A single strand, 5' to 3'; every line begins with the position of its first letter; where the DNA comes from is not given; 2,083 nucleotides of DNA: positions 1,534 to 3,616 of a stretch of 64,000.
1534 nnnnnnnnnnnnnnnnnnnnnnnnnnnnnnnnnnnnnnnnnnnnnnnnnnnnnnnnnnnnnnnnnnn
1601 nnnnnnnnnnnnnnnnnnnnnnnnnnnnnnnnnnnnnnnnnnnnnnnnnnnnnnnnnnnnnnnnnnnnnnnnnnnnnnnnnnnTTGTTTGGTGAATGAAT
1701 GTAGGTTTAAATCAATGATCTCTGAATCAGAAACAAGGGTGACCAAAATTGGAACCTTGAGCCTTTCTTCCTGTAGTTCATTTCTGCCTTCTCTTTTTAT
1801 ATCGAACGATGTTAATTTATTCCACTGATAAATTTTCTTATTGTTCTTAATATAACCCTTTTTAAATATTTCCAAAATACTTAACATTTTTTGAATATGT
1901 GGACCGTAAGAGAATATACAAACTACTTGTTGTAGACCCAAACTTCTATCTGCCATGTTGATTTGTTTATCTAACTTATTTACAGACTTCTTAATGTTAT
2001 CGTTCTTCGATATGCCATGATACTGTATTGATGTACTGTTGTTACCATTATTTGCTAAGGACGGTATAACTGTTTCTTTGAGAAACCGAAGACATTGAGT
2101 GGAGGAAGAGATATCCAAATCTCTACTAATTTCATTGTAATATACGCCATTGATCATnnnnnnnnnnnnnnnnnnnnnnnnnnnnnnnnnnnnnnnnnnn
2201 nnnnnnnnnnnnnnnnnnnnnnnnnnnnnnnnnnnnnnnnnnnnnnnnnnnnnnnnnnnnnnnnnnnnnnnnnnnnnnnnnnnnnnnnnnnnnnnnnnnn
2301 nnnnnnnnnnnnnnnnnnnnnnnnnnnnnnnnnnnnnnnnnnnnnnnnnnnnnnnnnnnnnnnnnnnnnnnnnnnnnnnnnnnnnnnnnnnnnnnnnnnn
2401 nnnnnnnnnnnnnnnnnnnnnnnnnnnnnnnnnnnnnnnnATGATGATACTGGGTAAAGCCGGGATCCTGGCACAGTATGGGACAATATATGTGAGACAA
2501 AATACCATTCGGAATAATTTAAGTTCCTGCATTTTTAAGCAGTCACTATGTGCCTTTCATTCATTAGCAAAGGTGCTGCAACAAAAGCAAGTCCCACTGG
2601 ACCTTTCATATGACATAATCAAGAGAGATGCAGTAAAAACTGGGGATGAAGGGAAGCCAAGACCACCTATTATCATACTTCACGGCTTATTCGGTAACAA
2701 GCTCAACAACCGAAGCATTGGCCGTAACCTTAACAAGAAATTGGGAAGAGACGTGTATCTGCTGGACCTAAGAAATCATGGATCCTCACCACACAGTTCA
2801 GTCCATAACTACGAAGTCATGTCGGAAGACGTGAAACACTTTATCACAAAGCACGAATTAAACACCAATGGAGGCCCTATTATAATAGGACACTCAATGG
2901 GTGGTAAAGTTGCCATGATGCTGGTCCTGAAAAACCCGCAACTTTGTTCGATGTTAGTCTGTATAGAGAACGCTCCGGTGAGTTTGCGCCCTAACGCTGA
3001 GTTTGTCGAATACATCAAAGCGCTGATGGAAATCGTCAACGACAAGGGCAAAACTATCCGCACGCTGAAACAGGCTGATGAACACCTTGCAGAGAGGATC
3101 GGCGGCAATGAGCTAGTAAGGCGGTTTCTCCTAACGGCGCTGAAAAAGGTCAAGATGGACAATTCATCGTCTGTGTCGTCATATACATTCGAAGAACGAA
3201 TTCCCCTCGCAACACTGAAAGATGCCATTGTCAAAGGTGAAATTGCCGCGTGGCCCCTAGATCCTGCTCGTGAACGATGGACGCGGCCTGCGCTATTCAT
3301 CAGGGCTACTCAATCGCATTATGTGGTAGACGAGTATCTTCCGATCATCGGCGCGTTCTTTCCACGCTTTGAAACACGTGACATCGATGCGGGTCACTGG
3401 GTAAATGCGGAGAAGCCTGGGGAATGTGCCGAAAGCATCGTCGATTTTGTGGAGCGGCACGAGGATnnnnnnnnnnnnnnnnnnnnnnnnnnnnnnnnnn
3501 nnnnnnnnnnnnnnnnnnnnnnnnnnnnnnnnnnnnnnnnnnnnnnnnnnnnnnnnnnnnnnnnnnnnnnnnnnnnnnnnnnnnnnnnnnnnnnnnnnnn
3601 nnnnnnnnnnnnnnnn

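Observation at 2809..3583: GC-rich 3' half of IMO32 hosts a 163-aa nested antisense ORF (NAG1-length) and other long out-of-frame ORFs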

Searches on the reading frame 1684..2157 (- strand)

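Call 62: search_protein_families(library=pfam, proteins=[window:1684-2157:-], max_evalue=0.001)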
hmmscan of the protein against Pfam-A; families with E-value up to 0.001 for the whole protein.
window:1684-2157:- (158 aa): 1 family
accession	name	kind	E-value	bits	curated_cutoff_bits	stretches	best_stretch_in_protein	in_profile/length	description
PF01918.27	Alba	-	2.6e-14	53.2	25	1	49-118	5-65/66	Alba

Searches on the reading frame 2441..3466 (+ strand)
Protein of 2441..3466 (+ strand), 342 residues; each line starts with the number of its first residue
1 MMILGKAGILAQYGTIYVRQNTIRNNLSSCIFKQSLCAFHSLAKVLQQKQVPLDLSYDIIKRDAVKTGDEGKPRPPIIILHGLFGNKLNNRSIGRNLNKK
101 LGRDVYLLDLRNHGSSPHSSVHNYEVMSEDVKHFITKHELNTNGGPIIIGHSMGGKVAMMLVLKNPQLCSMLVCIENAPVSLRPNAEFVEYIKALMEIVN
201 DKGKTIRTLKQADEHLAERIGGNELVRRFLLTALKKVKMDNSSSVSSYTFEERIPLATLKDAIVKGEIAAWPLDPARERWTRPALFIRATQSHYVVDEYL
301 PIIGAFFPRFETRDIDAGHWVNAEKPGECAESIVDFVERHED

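Call 12: find_homologous_proteins(query=window:2441-3466:+, max_evalue=1e-40)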
Query window:2441-3466:+ (342 aa): 170 proteins with E <= 1e-40 among 8000 candidates; the best 120 are listed.
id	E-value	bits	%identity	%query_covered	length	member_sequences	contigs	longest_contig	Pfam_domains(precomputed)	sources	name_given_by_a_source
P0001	1.3e-224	763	99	100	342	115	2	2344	PF12697.14,PF00561.27,PF07819.20,PF12146.16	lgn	-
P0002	4.4e-195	665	86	100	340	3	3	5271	PF12697.14,PF00561.27,PF07819.20,PF12146.16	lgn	-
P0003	1.0e-180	618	80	100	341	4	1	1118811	PF12697.14,PF00561.27,PF07819.20,PF12146.16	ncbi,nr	ncbi:AIS_HP2_G0019250.mRNA.1.CDS.1 [Saccharomyces cerevisiae]|nr:AIS_HP2_G0019250.mRNA.1.CDS.1 [Sacc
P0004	2.4e-177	607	79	100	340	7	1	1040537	PF12697.14,PF00561.27,PF07819.20,PF12146.16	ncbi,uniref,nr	ncbi:hypothetical protein SUVZ_07G2710 [Saccharomyces uvarum]|uniref:AB hydrolase-1 domain-containin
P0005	3.8e-137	475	86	70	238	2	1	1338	PF12697.14,PF00561.27,PF07819.20,PF12146.16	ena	-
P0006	1.1e-118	414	75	65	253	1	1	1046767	PF12697.14,PF00561.27,PF07819.20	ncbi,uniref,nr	ncbi:hypothetical protein GRS66_007655 [Saccharomyces pastorianus]|uniref:AB hydrolase-1 domain-cont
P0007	1.2e-93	332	56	88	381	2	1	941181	PF12697.14,PF00561.27,PF07819.20,PF12146.16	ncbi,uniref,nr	ncbi:hypothetical protein HG537_0F03390 [Torulaspora globosa]|uniref:AB hydrolase-1 domain-containin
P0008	7.7e-91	323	51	88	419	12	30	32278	PF12697.14,PF00561.27,PF07819.20,PF12146.16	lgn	-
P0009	2.7e-90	321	48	97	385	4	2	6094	PF12697.14,PF00561.27,PF07819.20,PF12146.16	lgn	-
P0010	3.6e-90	321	54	84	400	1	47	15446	PF12697.14,PF00561.27,PF07819.20,PF12146.16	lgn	-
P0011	3.6e-90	321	56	79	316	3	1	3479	PF12697.14,PF00561.27,PF07819.20,PF12146.16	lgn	-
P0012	3.7e-90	321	54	88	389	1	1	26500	PF12697.14,PF00561.27,PF07819.20,PF12146.16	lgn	-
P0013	8.3e-90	319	57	79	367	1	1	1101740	PF12697.14,PF00561.27,PF07819.20,PF12146.16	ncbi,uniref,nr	ncbi:LANO_0D09516g1_1 [Lachancea nothofagi CBS 11611]|uniref:LANO_0D09516g1_1 n=1 Tax=Lachancea noth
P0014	1.2e-89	319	52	88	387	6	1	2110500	PF12697.14,PF00561.27,PF07819.20,PF12146.16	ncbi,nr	ncbi:IMO32 (YGR031W) [Zygosaccharomyces parabailii]|nr:IMO32 (YGR031W) [Zygosaccharomyces parabailii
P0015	7.4e-87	310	49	93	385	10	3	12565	PF12697.14,PF00561.27,PF07819.20,PF12146.16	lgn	-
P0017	9.2e-86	306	49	94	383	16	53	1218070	PF12697.14,PF00561.27,PF07819.20,PF12146.16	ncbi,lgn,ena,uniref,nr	ncbi:Imo32p TDEL_0D02800 [Torulaspora delbrueckii]|uniref:AB hydrolase-1 domain-containing protein n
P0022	1.5e-83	299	52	87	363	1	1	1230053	PF12697.14,PF00561.27,PF12146.16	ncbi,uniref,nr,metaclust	ncbi:Imo32p NDAI_0D03970 [Naumovozyma dairenensis CBS 421]|uniref:AB hydrolase-1 domain-containing p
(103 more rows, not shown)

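Call 13: find_encoding_contigs(protein=P0002, flank=2500, max_places=3)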
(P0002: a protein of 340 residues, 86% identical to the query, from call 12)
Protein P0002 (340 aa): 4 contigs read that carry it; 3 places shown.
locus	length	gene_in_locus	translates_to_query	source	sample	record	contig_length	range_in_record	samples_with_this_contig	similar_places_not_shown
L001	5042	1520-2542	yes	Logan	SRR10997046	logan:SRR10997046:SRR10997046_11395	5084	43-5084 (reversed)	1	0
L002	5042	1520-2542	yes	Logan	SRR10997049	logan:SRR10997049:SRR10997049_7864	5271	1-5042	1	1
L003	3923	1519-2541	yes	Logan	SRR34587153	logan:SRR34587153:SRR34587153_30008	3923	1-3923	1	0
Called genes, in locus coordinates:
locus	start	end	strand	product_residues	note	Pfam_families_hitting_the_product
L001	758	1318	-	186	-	PF01918:Alba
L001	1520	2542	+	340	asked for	PF00561:Abhydrolase_1, PF07819:PGAP1 (weak), PF12146:Hydrolase_4, PF12697:Abhydrolase_6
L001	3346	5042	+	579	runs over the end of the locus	?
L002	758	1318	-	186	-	PF01918:Alba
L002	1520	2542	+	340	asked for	PF00561:Abhydrolase_1, PF07819:PGAP1 (weak), PF12146:Hydrolase_4, PF12697:Abhydrolase_6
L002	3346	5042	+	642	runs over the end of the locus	?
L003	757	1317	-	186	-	PF01918:Alba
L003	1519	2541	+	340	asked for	PF00561:Abhydrolase_1, PF07819:PGAP1 (weak), PF12146:Hydrolase_4, PF12697:Abhydrolase_6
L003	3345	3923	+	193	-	?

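Call 14: find_encoding_contigs(protein=P0003, flank=2500, max_places=2)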
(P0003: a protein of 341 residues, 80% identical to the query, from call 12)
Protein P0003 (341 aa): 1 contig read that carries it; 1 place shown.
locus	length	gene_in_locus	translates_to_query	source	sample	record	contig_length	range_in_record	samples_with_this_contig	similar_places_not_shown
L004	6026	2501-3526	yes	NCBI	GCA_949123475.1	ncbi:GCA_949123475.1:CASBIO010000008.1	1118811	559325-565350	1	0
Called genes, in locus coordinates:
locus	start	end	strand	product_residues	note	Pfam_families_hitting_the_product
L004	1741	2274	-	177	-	PF01918:Alba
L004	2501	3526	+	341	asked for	PF00561:Abhydrolase_1, PF07819:PGAP1 (faint), PF12146:Hydrolase_4, PF12697:Abhydrolase_6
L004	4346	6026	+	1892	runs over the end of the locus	PF14288:FKS1_dom1, PF23605:FKS1_dom2, PF02364:Glucan_synthase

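Call 15: find_encoding_contigs(protein=P0004, flank=2500, max_places=2)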
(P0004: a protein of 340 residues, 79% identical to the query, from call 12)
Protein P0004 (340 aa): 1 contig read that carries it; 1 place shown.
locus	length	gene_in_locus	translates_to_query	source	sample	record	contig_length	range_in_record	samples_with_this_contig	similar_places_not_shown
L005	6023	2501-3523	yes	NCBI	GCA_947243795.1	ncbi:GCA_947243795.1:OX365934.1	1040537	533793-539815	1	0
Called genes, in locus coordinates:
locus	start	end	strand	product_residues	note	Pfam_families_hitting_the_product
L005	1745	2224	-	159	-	PF01918:Alba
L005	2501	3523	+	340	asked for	PF00561:Abhydrolase_1, PF07819:PGAP1 (faint), PF12146:Hydrolase_4, PF12697:Abhydrolase_6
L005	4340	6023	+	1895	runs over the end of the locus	PF14288:FKS1_dom1, PF23605:FKS1_dom2, PF02364:Glucan_synthase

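Call 16: list_cluster_members(proteins=[P0001, P0002, P0003, P0004, P0005, P0006])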
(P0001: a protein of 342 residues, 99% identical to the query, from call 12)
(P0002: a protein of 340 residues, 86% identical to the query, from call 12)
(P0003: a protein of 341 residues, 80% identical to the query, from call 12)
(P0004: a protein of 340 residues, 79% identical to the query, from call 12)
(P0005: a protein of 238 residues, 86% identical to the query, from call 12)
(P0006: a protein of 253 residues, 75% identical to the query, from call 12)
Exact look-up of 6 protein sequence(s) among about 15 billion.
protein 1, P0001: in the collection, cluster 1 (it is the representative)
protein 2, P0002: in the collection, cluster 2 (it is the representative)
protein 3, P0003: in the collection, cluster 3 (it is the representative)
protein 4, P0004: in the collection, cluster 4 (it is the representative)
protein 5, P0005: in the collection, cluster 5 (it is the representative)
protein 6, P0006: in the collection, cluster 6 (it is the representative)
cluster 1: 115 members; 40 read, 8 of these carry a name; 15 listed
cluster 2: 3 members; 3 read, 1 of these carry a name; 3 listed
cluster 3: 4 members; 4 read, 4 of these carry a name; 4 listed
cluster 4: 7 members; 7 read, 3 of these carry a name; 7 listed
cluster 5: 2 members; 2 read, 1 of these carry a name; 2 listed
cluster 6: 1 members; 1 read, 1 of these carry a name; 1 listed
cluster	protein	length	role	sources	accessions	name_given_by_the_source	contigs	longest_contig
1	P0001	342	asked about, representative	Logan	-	-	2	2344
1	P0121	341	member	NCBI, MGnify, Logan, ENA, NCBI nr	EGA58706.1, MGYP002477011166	YGR031W-like protein [Saccharomyces cerevisiae FostersB] | FL=1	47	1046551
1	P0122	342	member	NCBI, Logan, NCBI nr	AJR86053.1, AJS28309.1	Imo32p [Saccharomyces cerevisiae YJM1399] | Imo32p [Saccharomyces cerevisiae YJM682]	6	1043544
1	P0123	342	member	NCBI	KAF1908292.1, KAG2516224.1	Imo32p [Saccharomyces cerevisiae]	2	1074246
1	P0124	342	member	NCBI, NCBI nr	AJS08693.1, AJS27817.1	Imo32p [Saccharomyces cerevisiae YJM1592]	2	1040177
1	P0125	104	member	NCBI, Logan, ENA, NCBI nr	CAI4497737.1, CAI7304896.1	CBM_collapsed_G0020690.mRNA.1.CDS.1 [Saccharomyces cerevisiae]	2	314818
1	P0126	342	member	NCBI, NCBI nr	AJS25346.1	Imo32p [Saccharomyces cerevisiae YJM1383]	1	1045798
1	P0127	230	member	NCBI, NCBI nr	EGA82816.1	YGR031W-like protein [Saccharomyces cerevisiae Lalvin QA23]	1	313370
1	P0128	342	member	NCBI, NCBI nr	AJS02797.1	Imo32p [Saccharomyces cerevisiae YJM1447]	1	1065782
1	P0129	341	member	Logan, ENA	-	-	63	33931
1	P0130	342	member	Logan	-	-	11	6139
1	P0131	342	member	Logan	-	-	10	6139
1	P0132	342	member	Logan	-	-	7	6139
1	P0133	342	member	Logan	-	-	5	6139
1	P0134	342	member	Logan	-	-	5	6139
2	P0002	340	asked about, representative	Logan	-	-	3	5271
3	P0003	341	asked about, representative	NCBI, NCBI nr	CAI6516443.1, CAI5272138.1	AIS_HP2_G0019250.mRNA.1.CDS.1 [Saccharomyces cerevisiae]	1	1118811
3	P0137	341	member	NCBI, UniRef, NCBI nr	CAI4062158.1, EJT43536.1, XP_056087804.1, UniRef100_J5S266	Imo32p SKDI_07G2840 [Saccharomyces kudriavzevii IFO 1802] | IMO32-like protein n=2 Tax=Saccharomyces kudriavzevii (strain ATCC MYA-4449 / AS 2.2408 / ... | uncharacterized protein SKDI_07G2840 [Saccharomyces kudriavzevii IFO 1802]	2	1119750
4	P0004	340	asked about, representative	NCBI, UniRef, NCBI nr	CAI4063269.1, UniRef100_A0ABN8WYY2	hypothetical protein SUVZ_07G2710 [Saccharomyces uvarum] | AB hydrolase-1 domain-containing protein n=1 Tax=Saccharomyces uvarum TaxID=230603 ...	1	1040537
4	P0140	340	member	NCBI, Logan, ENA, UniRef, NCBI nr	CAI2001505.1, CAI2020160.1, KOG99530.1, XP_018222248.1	hypothetical protein SEUBUCD646_0G02620 [Saccharomyces eubayanus] | AB hydrolase-1 domain-containing protein n=1 Tax=Saccharomyces eubayanus TaxID=1080349 ... | IMO32-like protein [Saccharomyces eubayanus]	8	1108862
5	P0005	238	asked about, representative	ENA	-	-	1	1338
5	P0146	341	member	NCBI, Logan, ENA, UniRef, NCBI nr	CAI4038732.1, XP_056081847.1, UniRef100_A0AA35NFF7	hypothetical protein SMKI_06G0780 [Saccharomyces mikatae IFO 1815] | AB hydrolase-1 domain-containing protein n=1 Tax=Saccharomyces mikatae IFO 1815 ... | uncharacterized protein SMKI_06G0780 [Saccharomyces mikatae IFO 1815]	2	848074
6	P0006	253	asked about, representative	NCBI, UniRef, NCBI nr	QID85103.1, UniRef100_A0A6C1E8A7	hypothetical protein GRS66_007655 [Saccharomyces pastorianus] | AB hydrolase-1 domain-containing protein n=1 Tax=Saccharomyces pastorianus TaxID=27292 ...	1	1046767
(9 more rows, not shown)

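Call 17: find_encoding_contigs(protein=P0146, flank=2500, max_places=1)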
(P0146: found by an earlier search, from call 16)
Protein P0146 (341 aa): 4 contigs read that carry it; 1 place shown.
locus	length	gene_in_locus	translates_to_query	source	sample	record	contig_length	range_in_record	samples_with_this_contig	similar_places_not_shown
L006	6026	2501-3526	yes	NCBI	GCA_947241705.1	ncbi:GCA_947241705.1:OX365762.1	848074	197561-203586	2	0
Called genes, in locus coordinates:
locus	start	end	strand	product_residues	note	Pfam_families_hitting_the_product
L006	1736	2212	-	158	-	PF01918:Alba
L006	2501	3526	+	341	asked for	PF00561:Abhydrolase_1, PF07819:PGAP1 (weak), PF12146:Hydrolase_4, PF12697:Abhydrolase_6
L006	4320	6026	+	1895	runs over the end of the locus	PF14288:FKS1_dom1, PF23605:FKS1_dom2, PF02364:Glucan_synthase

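Call 18: find_encoding_contigs(protein=P0140, flank=2500, max_places=1)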
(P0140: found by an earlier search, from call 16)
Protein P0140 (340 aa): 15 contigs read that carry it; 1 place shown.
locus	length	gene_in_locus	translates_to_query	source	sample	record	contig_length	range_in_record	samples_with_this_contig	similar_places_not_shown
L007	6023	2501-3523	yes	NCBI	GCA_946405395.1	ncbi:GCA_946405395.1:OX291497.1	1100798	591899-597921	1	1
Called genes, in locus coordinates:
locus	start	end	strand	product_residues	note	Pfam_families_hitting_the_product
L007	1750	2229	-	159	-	PF01918:Alba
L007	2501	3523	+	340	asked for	PF00561:Abhydrolase_1, PF07819:PGAP1 (weak), PF12146:Hydrolase_4, PF12697:Abhydrolase_6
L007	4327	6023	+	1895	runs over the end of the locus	PF14288:FKS1_dom1, PF23605:FKS1_dom2, PF02364:Glucan_synthase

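Call 19: find_encoding_contigs(protein=P0137, flank=2500, max_places=1)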
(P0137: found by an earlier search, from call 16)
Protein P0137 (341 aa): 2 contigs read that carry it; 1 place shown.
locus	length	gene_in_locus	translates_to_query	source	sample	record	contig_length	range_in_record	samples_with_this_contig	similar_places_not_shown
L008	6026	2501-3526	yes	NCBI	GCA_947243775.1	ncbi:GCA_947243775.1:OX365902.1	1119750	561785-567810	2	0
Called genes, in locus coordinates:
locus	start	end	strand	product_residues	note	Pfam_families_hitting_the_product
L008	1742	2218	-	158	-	PF01918:Alba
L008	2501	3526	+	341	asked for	PF00561:Abhydrolase_1, PF07819:PGAP1 (faint), PF12146:Hydrolase_4, PF12697:Abhydrolase_6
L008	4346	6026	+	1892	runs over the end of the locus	PF14288:FKS1_dom1, PF23605:FKS1_dom2, PF02364:Glucan_synthase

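Call 43: find_encoding_contigs(protein=P0022, flank=1500, max_places=1)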
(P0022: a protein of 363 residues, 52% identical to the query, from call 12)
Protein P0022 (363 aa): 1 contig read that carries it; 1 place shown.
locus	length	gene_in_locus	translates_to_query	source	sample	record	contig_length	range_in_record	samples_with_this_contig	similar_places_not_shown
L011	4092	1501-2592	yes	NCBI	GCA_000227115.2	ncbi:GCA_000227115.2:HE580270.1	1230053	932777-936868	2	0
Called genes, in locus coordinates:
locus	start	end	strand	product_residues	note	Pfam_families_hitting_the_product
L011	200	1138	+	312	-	PF00466:Ribosomal_L10, PF17777:RL10P_insert, PF00428:Ribosomal_60s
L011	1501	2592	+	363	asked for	PF00561:Abhydrolase_1, PF12146:Hydrolase_4, PF12697:Abhydrolase_6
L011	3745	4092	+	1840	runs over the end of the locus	PF14288:FKS1_dom1, PF23605:FKS1_dom2, PF02364:Glucan_synthase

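Call 44: find_encoding_contigs(protein=P0017, flank=1500, max_places=1)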
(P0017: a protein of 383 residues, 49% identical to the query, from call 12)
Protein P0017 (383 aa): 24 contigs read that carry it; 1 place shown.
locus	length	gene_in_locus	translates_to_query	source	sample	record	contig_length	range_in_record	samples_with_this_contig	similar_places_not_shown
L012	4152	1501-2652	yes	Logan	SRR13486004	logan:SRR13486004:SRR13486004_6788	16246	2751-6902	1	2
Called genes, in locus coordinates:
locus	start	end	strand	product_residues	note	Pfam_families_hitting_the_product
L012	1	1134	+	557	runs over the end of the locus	-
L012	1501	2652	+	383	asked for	PF12146:Hydrolase_4, PF00561:Abhydrolase_1, PF07819:PGAP1 (faint), PF12697:Abhydrolase_6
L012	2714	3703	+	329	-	PF00248:Aldo_ket_red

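Call 45: find_encoding_contigs(protein=P0013, flank=1500, max_places=1)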
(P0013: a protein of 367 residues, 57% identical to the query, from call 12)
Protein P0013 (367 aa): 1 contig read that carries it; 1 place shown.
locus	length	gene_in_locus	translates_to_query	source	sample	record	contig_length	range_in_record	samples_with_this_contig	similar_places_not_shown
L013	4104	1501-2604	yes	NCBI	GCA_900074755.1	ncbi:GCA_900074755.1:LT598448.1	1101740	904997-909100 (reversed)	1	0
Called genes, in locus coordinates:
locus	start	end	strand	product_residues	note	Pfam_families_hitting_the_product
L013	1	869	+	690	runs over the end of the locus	-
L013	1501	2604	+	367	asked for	PF00561:Abhydrolase_1, PF07819:PGAP1 (faint), PF12146:Hydrolase_4, PF12697:Abhydrolase_6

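Call 62: search_protein_families(library=pfam, proteins=[window:2441-3466:+], max_evalue=0.001)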
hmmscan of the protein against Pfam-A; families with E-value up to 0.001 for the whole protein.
window:2441-3466:+ (342 aa): 5 families
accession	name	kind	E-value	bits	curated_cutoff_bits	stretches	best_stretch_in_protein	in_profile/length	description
PF00561.26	Abhydrolase_1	-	1.8e-39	136.3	25.8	1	75-326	1-245/245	alpha/beta hydrolase fold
PF12146.15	Hydrolase_4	-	2.1e-14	53.9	27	1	72-208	2-139/239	Serine aminopeptidase, S33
PF12697.13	Abhydrolase_6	-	9.6e-13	49.7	26.3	1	77-331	1-216/217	Alpha/beta hydrolase family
PF07819.20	PGAP1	-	9.1e-08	32.6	24.3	1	76-204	6-152/233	PGAP1-like alpha/beta domain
PF00756.26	Esterase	-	0.00026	21.3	22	1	129-168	100-139/251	Putative esterase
